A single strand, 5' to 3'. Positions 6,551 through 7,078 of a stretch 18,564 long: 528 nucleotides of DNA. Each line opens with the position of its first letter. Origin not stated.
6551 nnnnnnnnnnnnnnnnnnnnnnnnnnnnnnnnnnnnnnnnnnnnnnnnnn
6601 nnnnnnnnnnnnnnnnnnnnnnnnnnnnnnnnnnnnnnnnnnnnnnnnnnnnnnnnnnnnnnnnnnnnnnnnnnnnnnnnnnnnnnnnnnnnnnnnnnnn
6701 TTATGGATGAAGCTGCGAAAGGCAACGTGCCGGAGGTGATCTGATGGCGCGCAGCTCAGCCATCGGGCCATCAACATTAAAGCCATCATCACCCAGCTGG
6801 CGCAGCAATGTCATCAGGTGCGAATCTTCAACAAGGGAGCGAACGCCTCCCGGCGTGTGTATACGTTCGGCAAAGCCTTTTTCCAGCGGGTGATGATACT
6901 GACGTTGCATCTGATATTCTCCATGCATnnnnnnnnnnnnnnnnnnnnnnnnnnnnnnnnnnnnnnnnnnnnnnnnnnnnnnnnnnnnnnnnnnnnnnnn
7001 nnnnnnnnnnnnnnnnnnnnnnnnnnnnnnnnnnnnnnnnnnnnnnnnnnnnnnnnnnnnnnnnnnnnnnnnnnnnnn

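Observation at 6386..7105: Apparent internal deletion joining the immunity region to the tailspike gene, with a possible promoter fusion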

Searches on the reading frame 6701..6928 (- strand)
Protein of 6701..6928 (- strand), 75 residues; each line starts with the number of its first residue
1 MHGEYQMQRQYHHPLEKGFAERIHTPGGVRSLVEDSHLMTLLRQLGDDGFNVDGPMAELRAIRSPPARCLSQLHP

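Call 5: search_protein_families(library=pfam, proteins=[window:6701-6928:-], max_evalue=0.01)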
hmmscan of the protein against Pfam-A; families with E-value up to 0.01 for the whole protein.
window:6701-6928:- (75 aa): 0 families

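Call 28: find_encoding_contigs(protein=window:6701-6910:-, flank=10000, max_places=10)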
Protein window:6701-6910:- (69 aa): 24 contigs read that carry it; 2 places shown.
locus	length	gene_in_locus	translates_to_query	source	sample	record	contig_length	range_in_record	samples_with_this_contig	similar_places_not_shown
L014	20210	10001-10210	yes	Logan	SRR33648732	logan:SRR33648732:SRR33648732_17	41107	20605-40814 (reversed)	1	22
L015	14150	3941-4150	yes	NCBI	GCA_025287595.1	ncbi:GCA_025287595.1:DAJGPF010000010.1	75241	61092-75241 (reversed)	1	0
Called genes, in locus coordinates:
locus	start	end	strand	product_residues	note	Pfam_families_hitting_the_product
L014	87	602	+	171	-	PF13441:Gly-zipper_YMGG (weak), PF05818:TraT (weak), PF13488:Gly-zipper_Omp (weak), PF05433:Rick_17kDa_Anti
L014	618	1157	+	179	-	PF17358:DUF5384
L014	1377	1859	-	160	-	PF10721:DUF2514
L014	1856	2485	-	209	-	PF00182:Glyco_hydro_19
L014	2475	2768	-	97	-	PF05449:Phage_holin_3_7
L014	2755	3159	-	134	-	PF16931:Phage_holin_8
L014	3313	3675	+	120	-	PF04138:GtrA_DPMS_TM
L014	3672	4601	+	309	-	PF00535:Glycos_transf_2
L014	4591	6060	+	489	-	-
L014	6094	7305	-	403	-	-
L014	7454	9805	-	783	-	PF20745:TSP_Ig-like (weak), PF22442:Gp49_Pectate_lyase_like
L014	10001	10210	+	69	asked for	-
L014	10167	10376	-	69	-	-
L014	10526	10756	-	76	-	-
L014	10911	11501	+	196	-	PF15943:YdaS_toxin (faint), PF13443:HTH_26 (weak), PF01381:HTH_3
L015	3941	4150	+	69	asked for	-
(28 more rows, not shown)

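Call 50: list_cluster_members(proteins=[window:6701-6910:-, L012:33528-33788:-, window:7106-9457:+])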
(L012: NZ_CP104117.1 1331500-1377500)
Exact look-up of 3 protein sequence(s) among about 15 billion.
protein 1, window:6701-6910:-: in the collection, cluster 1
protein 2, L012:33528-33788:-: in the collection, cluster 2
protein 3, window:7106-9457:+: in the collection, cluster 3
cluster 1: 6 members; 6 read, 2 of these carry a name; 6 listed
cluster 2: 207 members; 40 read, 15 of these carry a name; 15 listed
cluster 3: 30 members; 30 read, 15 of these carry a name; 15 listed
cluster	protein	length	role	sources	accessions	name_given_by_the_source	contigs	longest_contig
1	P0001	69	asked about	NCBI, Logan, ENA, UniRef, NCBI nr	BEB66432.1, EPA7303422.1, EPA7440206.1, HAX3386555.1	hypothetical protein ACQ48B_002840 [Escherichia coli O9,30:H25] | hypothetical protein n=1 Tax=Escherichia coli TaxID=562 RepID=UPI000DA457ED | hypothetical protein [Escherichia coli]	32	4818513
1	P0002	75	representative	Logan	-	-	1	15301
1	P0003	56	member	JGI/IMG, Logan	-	hypothetical protein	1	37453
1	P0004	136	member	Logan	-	-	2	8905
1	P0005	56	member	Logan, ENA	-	-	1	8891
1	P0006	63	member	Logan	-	-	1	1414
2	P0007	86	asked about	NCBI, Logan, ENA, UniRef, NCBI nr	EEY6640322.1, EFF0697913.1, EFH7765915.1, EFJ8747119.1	hypothetical protein CDN93_16265 [Escherichia coli] | hypothetical protein n=1 Tax=Enterobacteriaceae TaxID=543 RepID=UPI000854232F | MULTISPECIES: hypothetical protein [Enterobacteriaceae]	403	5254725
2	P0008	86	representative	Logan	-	-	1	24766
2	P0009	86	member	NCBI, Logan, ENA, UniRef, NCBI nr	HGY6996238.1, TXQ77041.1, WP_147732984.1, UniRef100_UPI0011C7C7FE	hypothetical protein [Escherichia coli] | hypothetical protein n=1 Tax=Escherichia coli TaxID=562 RepID=UPI0011C7C7FE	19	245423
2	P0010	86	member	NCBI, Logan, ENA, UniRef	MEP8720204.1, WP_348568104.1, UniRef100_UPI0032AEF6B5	hypothetical protein [Enterobacter kobei] | hypothetical protein n=1 Tax=Enterobacter kobei TaxID=208224 RepID=UPI0032AEF6B5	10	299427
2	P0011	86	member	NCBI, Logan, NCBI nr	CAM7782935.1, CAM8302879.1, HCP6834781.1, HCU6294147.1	Anti-repressor protein [Escherichia coli] | hypothetical protein [Escherichia coli]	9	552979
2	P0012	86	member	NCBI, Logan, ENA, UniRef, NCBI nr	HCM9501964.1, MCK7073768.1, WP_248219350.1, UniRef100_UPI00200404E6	hypothetical protein L8P89_00485 [Enterobacter roggenkampii] | hypothetical protein n=1 Tax=Enterobacter roggenkampii TaxID=1812935 RepID=UPI00200404E6 | hypothetical protein [Enterobacter roggenkampii]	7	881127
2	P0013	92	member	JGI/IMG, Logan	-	hypothetical protein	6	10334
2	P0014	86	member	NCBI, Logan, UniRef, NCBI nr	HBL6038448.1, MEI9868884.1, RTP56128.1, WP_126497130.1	hypothetical protein V5028_11240 [Enterobacter hormaechei] | hypothetical protein n=1 Tax=Enterobacter hormaechei TaxID=158836 RepID=UPI000F844A38 | hypothetical protein [Enterobacter hormaechei]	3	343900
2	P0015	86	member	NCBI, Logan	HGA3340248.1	TPA: hypothetical protein ACIR6E_001190 [Enterobacter roggenkampii]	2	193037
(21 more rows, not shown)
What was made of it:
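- The intact Ant is on 403 contigs against 32 for the chimera (call 50).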

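Call 51: search_protein_families(library=phrogs, proteins=[window:6701-6910:-], max_evalue=0.001)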
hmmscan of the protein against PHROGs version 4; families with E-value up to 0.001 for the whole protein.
window:6701-6910:- (69 aa): 2 families
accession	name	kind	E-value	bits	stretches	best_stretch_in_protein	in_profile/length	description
phrog_450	-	unknown function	1.8e-24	86.6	1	1-56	3-58/88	-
phrog_15539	-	unknown function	3.1e-10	40.6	1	30-56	1-27/55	-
